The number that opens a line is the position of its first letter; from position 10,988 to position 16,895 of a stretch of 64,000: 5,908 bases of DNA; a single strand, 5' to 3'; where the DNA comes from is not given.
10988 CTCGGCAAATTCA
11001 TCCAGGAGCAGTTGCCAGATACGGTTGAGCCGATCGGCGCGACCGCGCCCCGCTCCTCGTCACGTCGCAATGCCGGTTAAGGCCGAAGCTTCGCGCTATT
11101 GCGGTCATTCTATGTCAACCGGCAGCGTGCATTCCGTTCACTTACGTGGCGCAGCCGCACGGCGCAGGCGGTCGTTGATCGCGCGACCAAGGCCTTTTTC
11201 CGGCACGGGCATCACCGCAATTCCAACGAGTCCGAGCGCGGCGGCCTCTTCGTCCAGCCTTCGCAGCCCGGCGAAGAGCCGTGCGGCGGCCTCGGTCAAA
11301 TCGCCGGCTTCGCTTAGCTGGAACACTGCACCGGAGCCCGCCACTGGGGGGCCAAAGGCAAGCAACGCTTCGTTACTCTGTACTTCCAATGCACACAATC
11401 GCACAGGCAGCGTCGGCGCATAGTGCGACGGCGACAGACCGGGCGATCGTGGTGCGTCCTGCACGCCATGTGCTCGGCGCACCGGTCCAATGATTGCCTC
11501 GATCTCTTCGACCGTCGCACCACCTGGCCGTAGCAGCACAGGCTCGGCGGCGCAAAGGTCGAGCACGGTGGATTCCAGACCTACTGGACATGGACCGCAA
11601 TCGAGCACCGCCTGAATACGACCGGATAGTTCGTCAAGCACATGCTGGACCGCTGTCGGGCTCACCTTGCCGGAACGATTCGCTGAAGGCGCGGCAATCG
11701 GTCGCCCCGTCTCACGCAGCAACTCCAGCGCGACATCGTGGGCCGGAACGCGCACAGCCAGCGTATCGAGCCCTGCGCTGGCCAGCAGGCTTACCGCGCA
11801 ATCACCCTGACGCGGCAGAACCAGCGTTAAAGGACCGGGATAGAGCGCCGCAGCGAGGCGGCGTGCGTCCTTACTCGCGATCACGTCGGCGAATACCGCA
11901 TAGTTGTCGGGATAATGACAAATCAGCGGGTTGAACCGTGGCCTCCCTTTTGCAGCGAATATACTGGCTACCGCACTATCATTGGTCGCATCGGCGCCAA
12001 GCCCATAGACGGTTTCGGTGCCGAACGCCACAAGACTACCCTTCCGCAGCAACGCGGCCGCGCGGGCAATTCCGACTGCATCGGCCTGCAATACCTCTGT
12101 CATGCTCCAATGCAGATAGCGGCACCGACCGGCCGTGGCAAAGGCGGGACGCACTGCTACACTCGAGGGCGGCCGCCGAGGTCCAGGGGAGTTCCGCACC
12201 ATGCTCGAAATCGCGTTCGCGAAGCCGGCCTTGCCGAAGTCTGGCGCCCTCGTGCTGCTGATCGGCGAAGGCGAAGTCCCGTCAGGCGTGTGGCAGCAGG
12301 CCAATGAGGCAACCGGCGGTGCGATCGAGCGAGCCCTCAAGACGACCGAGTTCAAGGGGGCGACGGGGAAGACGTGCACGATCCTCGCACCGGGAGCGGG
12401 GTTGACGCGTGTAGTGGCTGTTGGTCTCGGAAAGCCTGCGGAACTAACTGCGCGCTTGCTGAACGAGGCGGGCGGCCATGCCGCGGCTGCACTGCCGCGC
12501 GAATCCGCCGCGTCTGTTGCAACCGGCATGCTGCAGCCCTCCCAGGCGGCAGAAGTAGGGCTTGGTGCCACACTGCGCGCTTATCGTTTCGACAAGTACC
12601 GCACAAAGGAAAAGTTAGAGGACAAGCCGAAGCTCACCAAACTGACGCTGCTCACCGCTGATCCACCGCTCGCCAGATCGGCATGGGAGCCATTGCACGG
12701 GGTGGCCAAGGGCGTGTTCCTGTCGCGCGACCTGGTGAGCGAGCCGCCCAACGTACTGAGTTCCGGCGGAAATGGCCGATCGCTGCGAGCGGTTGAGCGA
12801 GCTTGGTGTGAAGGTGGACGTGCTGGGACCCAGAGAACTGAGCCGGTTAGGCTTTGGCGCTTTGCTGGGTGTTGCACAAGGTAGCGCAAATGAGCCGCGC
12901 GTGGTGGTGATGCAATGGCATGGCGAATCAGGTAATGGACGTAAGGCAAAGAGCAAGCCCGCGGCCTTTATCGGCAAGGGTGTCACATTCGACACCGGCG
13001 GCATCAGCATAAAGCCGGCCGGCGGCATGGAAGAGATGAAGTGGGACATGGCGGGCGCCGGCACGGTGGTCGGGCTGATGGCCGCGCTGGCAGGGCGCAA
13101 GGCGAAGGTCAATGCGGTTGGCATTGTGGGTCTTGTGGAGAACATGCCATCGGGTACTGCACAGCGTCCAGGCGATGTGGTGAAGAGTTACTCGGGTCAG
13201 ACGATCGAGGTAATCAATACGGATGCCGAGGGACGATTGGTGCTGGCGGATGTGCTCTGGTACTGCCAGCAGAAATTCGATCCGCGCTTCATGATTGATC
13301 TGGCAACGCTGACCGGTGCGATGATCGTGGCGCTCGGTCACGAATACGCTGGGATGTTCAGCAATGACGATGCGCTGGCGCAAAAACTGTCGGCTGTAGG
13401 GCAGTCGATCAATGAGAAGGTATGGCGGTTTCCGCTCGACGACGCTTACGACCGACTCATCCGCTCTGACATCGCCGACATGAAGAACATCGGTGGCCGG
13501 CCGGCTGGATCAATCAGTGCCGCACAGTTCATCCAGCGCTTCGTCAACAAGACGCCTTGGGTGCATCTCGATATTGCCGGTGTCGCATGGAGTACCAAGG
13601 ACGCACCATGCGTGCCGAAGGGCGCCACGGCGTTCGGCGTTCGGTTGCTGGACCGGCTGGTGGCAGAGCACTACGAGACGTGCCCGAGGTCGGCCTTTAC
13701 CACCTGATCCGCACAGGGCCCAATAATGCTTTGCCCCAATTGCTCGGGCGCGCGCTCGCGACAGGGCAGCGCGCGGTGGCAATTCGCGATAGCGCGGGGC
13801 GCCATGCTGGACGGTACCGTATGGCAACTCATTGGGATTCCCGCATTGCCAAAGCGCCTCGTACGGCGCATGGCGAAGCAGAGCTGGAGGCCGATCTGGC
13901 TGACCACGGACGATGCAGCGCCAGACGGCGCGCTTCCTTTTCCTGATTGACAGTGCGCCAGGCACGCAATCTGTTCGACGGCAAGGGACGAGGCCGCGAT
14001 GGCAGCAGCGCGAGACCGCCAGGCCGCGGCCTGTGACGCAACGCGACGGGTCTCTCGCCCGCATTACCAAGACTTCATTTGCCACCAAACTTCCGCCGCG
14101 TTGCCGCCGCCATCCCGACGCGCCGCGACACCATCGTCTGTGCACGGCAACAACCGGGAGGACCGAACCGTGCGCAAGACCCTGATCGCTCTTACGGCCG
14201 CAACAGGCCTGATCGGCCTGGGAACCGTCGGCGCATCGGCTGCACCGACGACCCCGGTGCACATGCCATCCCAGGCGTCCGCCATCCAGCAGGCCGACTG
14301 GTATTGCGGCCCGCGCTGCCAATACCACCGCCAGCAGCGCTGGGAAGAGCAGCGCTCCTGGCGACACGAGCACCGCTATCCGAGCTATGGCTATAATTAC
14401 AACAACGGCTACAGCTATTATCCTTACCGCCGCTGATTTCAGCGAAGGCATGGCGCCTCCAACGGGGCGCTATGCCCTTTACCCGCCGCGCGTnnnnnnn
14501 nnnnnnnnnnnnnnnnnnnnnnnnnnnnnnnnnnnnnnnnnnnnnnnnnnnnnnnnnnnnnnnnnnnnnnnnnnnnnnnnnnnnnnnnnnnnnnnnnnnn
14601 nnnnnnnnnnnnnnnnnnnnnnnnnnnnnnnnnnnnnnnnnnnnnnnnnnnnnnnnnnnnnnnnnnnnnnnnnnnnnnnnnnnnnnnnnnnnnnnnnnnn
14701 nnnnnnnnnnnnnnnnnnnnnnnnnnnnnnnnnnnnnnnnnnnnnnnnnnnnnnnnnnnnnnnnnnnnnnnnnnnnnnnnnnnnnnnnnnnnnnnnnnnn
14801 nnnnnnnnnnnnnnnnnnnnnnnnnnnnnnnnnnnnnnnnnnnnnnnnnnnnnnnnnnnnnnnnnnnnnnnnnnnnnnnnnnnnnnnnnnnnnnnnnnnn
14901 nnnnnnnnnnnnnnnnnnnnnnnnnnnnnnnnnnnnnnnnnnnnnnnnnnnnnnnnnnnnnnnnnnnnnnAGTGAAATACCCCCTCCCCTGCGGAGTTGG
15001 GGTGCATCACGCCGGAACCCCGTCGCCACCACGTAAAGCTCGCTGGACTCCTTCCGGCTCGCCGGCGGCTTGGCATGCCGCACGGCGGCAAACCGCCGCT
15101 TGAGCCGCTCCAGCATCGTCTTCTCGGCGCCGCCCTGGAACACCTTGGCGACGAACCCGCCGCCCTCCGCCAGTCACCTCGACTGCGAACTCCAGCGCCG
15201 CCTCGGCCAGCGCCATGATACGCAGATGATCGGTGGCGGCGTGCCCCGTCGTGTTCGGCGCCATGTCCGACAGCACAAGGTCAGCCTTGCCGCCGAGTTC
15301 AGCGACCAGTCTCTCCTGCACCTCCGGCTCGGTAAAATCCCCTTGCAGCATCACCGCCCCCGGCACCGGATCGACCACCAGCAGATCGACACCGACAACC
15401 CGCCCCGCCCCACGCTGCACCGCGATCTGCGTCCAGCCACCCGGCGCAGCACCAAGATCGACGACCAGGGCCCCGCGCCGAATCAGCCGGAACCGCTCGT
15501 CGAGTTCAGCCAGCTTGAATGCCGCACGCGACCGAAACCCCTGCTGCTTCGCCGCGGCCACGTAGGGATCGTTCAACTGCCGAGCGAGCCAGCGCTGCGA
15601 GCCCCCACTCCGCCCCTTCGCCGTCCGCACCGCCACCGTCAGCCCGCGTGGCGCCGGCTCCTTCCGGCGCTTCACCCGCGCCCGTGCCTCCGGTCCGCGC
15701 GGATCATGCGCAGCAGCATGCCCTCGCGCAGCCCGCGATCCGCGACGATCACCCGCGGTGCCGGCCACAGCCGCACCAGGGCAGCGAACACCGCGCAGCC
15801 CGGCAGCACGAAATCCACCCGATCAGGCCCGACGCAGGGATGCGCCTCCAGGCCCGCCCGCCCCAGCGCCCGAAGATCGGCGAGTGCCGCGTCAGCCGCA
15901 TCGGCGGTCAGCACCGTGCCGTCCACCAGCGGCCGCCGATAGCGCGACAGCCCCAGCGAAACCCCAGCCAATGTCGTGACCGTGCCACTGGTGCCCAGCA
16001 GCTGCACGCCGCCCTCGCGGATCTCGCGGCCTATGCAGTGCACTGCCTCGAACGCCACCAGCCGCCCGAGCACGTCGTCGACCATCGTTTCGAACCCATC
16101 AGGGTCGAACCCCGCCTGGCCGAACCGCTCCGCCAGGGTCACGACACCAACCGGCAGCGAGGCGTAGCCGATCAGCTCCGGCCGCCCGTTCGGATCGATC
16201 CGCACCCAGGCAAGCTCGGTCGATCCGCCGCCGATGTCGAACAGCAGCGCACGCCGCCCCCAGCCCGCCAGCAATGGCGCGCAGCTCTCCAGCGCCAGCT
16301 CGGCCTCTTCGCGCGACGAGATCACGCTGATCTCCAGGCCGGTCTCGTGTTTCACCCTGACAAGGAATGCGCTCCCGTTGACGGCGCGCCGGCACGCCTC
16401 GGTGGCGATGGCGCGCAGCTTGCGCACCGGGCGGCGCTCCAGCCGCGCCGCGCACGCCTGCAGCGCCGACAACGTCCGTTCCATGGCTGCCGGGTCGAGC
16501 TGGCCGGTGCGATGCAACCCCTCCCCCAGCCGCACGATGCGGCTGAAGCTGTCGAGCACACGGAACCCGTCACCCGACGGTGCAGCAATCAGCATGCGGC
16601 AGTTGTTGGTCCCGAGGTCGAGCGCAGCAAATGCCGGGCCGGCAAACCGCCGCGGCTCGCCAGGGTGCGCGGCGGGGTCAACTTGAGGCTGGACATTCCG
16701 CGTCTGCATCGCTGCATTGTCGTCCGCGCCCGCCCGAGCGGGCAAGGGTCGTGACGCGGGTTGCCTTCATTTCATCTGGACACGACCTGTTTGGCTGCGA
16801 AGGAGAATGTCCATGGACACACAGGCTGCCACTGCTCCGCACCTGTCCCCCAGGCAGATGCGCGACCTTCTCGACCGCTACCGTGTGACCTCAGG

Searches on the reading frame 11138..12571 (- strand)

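Call 23: search_protein_families(library=pfam, proteins=[window:11138-12571:-], max_evalue=0.0001)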
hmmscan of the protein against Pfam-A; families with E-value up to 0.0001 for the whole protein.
window:11138-12571:- (477 aa): 2 families
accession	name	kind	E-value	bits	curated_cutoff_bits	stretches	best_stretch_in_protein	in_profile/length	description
PF01300.24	Sua5_yciO_yrdC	-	2.5e-50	170.9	25.1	1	174-350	2-178/178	Telomere recombination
PF03481.19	Sua5_C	-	7.1e-22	78.8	22.9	1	353-474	2-136/136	Threonylcarbamoyl-AMP synthase, C-terminal domain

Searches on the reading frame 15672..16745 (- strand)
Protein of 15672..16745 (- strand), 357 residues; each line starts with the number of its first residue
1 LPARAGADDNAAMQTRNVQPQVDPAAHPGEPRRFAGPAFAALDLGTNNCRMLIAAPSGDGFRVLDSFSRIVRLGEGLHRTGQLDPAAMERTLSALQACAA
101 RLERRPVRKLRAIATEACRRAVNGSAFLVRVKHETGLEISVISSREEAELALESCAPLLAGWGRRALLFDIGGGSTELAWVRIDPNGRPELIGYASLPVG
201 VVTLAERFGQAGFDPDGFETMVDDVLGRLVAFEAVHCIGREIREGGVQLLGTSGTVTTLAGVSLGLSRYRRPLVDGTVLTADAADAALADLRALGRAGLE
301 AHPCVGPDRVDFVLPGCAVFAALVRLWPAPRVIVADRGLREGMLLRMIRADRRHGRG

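Call 15: search_protein_families(library=pfam, proteins=[window:15672-16745:-], max_evalue=0.0001)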
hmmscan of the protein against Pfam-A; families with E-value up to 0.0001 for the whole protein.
window:15672-16745:- (357 aa): 1 family
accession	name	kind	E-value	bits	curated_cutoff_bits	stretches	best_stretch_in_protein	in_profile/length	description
PF02541.22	Ppx-GppA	-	5.2e-44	151.2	27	1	59-348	8-282/285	Ppx/GppA phosphatase family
